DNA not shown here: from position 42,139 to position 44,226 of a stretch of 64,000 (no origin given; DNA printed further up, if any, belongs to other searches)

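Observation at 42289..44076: NadE-like gene downstream of dnaE appears to be a pseudoenzyme: catalytic Glu/Cys of the CN-hydrolase domain and the SGGxDS PP-loop are substituted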

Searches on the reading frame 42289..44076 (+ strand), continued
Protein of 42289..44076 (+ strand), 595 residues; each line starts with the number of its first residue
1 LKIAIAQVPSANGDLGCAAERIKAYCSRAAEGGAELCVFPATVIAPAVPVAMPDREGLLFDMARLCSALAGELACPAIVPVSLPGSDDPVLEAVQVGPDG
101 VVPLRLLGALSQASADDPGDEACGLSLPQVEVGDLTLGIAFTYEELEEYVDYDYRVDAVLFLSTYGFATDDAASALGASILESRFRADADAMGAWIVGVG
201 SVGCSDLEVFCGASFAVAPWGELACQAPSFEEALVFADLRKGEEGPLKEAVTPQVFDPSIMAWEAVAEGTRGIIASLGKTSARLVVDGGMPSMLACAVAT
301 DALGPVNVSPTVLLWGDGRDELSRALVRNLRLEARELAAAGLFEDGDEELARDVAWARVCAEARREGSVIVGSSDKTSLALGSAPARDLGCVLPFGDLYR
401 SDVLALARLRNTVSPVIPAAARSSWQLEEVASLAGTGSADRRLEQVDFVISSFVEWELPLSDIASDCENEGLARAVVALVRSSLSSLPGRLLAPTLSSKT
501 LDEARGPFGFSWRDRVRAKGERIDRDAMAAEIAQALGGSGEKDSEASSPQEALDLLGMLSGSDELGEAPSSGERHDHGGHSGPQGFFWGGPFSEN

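Call 15: find_related_loci(query=A3, collection=genome_contigs, flank=10000)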
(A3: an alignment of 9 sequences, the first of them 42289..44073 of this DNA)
Query A3 (595 aa) in genome_contigs; peptide patterns used: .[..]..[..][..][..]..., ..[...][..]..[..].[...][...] (x = any residue, [..] = any of these).
283 stretches matched a pattern; 184 encode a relative of the query (tblastn E <= 1e-3); the best 80 are kept; 80 distinct loci.
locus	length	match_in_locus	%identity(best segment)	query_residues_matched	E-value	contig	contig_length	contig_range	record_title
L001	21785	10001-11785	90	1-595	0e+0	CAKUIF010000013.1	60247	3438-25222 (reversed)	MAG: uncultured Olsenella sp. isolate REFINED_METABAT215_TOP10_CONTIGS_1500_ASSEMBLY_K77_MERGED__Hadza_MoBio_hadza-E-H_I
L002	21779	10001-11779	72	1-595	0e+0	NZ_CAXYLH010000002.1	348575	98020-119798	Olsenella uli DSM 7084 isolate CC00563 CC00563.2, whole genome shotgun sequence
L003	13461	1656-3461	51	1-595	0e+0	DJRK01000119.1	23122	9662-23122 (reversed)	MAG TPA_asm: Atopobium sp. UBA6362 UBA6362_contig_94, whole genome shotgun sequence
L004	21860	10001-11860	51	1-595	3e-176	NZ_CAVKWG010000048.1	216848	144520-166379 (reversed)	Paratractidigestivibacter sp. isolate H07684-L1_cleanbin_000001 Spades_H07684-L1_contig_2, whole genome shotgun sequence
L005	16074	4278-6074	54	1-595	8e-170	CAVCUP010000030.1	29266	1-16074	bacterium isolate G02607-L1_cleanbin_000010 genome assembly, contig: Spades_G02607-L1_contig_732, whole genome shotgun s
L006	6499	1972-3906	50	1-595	2e-170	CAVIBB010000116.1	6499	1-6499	Paludibacteraceae bacterium isolate G02623-L1_cleanbin_000012 genome assembly, contig: Spades_G02623-L1_contig_2200, who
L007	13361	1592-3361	57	1-569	3e-162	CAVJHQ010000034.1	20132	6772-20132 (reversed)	Alloprevotella sp. isolate H07676-L1_cleanbin_000050 genome assembly, contig: Spades_H07676-L1_contig_2197, whole genome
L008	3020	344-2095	58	1-564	2e-170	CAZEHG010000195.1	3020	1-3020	MAG TPA_asm: uncultured Atopobium sp. isolate binchicken_co354_414 genome assembly, contig: NODE_37465_length_3020_cov_9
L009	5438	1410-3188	46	1-595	3e-136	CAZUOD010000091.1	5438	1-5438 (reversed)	MAG TPA_asm: uncultured Atopobium sp. isolate SRP141132_co4_55 genome assembly, contig: NODE_16701_length_5438_cov_37.52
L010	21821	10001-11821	46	1-595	4e-133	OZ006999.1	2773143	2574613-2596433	MAG: uncultured Atopobiaceae bacterium isolate 6730_HET_VAC_s3.ctg000004l_hifiasm_large MAG genome assembly, chromosome:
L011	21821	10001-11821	44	1-595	6e-130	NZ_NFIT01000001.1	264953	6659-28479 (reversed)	Olsenella sp. An293 An293_contig_1, whole genome shotgun sequence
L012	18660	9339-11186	44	1-595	1e-128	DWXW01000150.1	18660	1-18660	MAG TPA_asm: Candidatus Olsenella avistercoris isolate CHK136-6238 CHK136__C138725_L18660_SAMEA104467408, whole genome s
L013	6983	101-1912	43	1-595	6e-128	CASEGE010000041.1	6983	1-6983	uncultured Olsenella sp. isolate SI.B29.metabat-bins.74 genome assembly, contig: SI.B29.metabat-bins.74.fa_k141_53238, w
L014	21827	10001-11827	42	1-595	7e-128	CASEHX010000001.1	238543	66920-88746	uncultured Olsenella sp. isolate SI.A99.metabat-bins.32 genome assembly, contig: SI.A99.metabat-bins.32.fa_k141_18560, w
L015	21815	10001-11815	45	1-595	1e-126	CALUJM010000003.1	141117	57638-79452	MAG: uncultured Atopobiaceae bacterium isolate BRZ_MD__bin10 genome assembly, contig: BRZ_MD__NODE_154_length_141117_cov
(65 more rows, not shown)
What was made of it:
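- On Pseudoenzyme (inactive homolog retained by selection): 184 genomes (call 15).
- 184 related genomes were found (call 15).
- Tried and rejected: A 9-sequence alignment worked (call 15).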

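Call 33: predict_structure(alignment_id=A4)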
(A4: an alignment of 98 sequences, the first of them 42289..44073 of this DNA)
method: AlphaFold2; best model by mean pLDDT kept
length: 595 residues; sequences in the alignment: 98
mean_pLDDT: 87.9   pTM: 0.86
mean pLDDT of the five models: 87.9, 87.7, 87.6, 87.3, 86.9
residues with pLDDT >= 90: 427; 70-90: 98; 50-70: 20; < 50: 50
segments of 3 or more residues with pLDDT < 50: 541-547, 556-595
pLDDT, mean of each block of 10 residues (from residue 1): 97 96 98 98 93 92 94 96 85 94 89 71 74 95 96 94 96 96 95 97 97 98 97 97 89 94 98 97 97 97 98 96 97 96 85 96 98 97 94 98 93 90 83 84 96 96 95 96 89 96 90 90 78 67 47 48 38 33 39 42
secondary structure, 60 per line:
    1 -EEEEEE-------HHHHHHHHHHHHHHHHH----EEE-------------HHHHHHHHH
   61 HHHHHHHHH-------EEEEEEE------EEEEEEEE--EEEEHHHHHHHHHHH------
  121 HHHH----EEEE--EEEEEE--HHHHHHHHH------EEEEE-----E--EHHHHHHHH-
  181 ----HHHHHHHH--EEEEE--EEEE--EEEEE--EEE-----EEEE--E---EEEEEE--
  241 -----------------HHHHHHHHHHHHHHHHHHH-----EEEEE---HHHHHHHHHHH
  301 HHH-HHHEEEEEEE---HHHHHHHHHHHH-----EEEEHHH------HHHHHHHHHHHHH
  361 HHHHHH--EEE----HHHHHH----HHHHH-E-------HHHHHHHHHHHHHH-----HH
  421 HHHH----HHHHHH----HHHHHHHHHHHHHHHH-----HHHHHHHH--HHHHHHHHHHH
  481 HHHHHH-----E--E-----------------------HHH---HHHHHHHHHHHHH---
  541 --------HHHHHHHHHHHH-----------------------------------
elements in order: E2-7 H15-31 E36-38 H52-69 E77-83 E90-97 E100-103 H104-114 H121-124 E129-132 E135-140 H143-151 E158-162 H172-179 H185-192 E195-199 E202-205 E208-212 E215-217 E223-226 E233-238 H258-276 E282-286 H290-303 E308-314 H318-329 E335-338 H348-366 E369-371 H376-381 H386-390 H400-413 H419-424 H429-434 H439-454 H460-467 H470-486 H525-537 H549-560
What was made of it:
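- The AlphaFold model has pLDDT 87.9 and pTM 0.86 (call 33). The tether is disordered (call 33). The tail did not dock anywhere in the monomer model (call 33). The AlphaFold model is confident (call 33).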

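Call 35: search_protein_representatives(alignment_id=A2)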
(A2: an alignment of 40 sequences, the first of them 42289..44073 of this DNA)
Query: 40 sequences, 611 profile positions. Proteins with E-value up to 0.001 (for the whole library): 11041; up to 1e-10: 4242; up to 1e-30: 1539. The best 150 are listed.
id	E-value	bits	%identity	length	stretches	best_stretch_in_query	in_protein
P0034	6.8e-243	824.1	-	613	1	1-611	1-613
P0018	1.3e-226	770.4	-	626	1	1-611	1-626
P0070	6.1e-225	764.9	-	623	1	1-611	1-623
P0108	1.2e-221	754.0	-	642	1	1-611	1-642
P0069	3.1e-220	749.3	-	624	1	1-611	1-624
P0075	3.0e-216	736.2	-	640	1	1-611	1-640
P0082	2.8e-213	726.3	-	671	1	1-611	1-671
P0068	3.0e-213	726.2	-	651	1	3-611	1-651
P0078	1.4e-211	720.7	-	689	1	1-611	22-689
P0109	1.4e-206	704.2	-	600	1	1-611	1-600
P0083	3.1e-206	703.1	-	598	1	1-611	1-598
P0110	1.9e-205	700.5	-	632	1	1-611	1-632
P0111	2.8e-204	696.6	-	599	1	1-611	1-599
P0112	2.7e-202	690.1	-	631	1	1-486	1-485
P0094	5.5e-199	679.1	-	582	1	1-581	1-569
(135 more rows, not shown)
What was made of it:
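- On Pseudoenzyme (inactive homolog retained by selection): More than 150 clusters at 50% identity (call 35).
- More than 150 clusters at 50% identity score E < 1e-89 (call 35).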

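Call 36: fold_search(model_id=the predicted structure, library=pdb)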
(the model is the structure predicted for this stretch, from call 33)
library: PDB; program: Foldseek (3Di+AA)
matches with E <= 10: 1344; with E <= 0.001: 327
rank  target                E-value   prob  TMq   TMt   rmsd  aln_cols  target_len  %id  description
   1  3n05_A                7.9e-30  1.00  0.66  0.69   6.5       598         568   20  CRYSTAL STRUCTURE OF NH3-DEPENDENT NAD+ SYNTHETASE FROM STREPTOMYCES AVERMITILIS (released 2010-07-07)
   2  3n05_B                3.2e-29  1.00  0.66  0.70   6.6       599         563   20  CRYSTAL STRUCTURE OF NH3-DEPENDENT NAD+ SYNTHETASE FROM STREPTOMYCES AVERMITILIS (released 2010-07-07)
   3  5kha_A                2.7e-28  1.00  0.56  0.63  14.7       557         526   18  Structure of glutamine-dependent NAD+ synthetase from Acinetobacter baumannii in complex with adenosine diphosphate (A (released 2016-07-27)
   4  5kha_B                6.3e-28  1.00  0.56  0.63  15.3       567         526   18  Structure of glutamine-dependent NAD+ synthetase from Acinetobacter baumannii in complex with adenosine diphosphate (A (released 2016-07-27)
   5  4f4h_A                4.7e-27  1.00  0.55  0.60  14.6       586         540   17  Crystal structure of a Glutamine dependent NAD+ synthetase from Burkholderia thailandensis (released 2012-08-08)
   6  4f4h_B                6.6e-27  1.00  0.56  0.61  14.4       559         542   18  Crystal structure of a Glutamine dependent NAD+ synthetase from Burkholderia thailandensis (released 2012-08-08)
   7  3ilv                  1.4e-20  1.00  0.60  0.61   7.2       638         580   10  Crystal structure of a glutamine-dependent NAD(+) synthetase from Cytophaga hutchinsonii (released 2009-08-18)
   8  6ofc_D                1.6e-18  1.00  0.35  0.32  21.6       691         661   13  Crystal structure of M. tuberculosis glutamine-dependent NAD+ synthetase complexed with Sulfonamide derivative 1, pyro (released 2020-01-08)
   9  3sez_A                2.4e-18  1.00  0.29  0.27  24.1       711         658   13  Crystal structure of C176A mutant of glutamine-dependent NAD+ synthetase from M. tuberculosis in complex with ATP and  (released 2012-04-11)
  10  6ofc_B                3.8e-18  1.00  0.34  0.31  21.5       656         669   14  Crystal structure of M. tuberculosis glutamine-dependent NAD+ synthetase complexed with Sulfonamide derivative 1, pyro (released 2020-01-08)
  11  3sez_D                5.0e-18  1.00  0.29  0.27  23.9       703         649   13  Crystal structure of C176A mutant of glutamine-dependent NAD+ synthetase from M. tuberculosis in complex with ATP and  (released 2012-04-11)
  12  3dla_B                5.6e-18  1.00  0.32  0.30  23.0       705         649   14  X-ray crystal structure of glutamine-dependent NAD+ synthetase from Mycobacterium tuberculosis bound to NaAD+ and DON (released 2009-03-10)
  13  3sez_C                5.6e-18  1.00  0.28  0.26  24.3       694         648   13  Crystal structure of C176A mutant of glutamine-dependent NAD+ synthetase from M. tuberculosis in complex with ATP and  (released 2012-04-11)
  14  3syt_C                6.6e-18  1.00  0.34  0.32  21.4       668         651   14  Crystal structure of glutamine-dependent NAD+ synthetase from M. tuberculosis bound to AMP/PPi, NAD+, and glutamate (released 2012-04-11)
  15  3dla_D                8.3e-18  1.00  0.35  0.32  21.4       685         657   14  X-ray crystal structure of glutamine-dependent NAD+ synthetase from Mycobacterium tuberculosis bound to NaAD+ and DON (released 2009-03-10)
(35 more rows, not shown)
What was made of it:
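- On Glutamine-dependent NAD+ synthetase (NadE, type F): AlphaFold model and Foldseek search (calls 33, 36).
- Closest known: Short fused. Same: The same two-domain fold, TM 0.66-0.69 to 3N05 (call 36).
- The best Foldseek hit is 3N05, E 8e-30, TM 0.66-0.69 (call 36).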

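Call 46: find_encoding_contigs(protein=P0104, flank=8000, max_places=3)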
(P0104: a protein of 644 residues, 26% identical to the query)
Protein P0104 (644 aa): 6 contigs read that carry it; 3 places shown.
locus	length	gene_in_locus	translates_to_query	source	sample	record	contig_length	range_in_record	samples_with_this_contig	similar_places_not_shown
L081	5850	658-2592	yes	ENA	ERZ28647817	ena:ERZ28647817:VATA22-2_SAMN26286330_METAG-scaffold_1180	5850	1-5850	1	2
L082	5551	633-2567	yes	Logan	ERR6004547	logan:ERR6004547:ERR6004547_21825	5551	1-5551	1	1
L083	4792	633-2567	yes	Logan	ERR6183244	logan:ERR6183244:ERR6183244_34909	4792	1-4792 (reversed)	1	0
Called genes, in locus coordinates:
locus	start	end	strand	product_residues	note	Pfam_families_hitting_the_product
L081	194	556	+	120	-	PF01880:Desulfoferrodox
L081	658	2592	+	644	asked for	-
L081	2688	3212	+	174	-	PF02075:RuvC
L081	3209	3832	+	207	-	PF01330:RuvA_N, PF00633:HHH (faint), PF14520:HHH_5, PF07499:RuvA_C (weak)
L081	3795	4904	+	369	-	PF05496:RuvB_N, PF01078:Mg_chelatase (faint), PF00004:AAA, PF07728:AAA_5 (weak), PF17864:AAA_lid_4, PF05491:WHD_RuvB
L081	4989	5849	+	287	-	?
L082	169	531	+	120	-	PF01880:Desulfoferrodox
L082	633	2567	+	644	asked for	-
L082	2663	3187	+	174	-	PF02075:RuvC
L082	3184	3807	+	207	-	PF01330:RuvA_N, PF00633:HHH (faint), PF14520:HHH_5, PF07499:RuvA_C (weak)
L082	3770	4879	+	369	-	PF05496:RuvB_N, PF01078:Mg_chelatase (faint), PF00004:AAA, PF07728:AAA_5 (weak), PF17864:AAA_lid_4, PF05491:WHD_RuvB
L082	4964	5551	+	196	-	?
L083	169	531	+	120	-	PF01880:Desulfoferrodox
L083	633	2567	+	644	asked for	-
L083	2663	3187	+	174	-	PF02075:RuvC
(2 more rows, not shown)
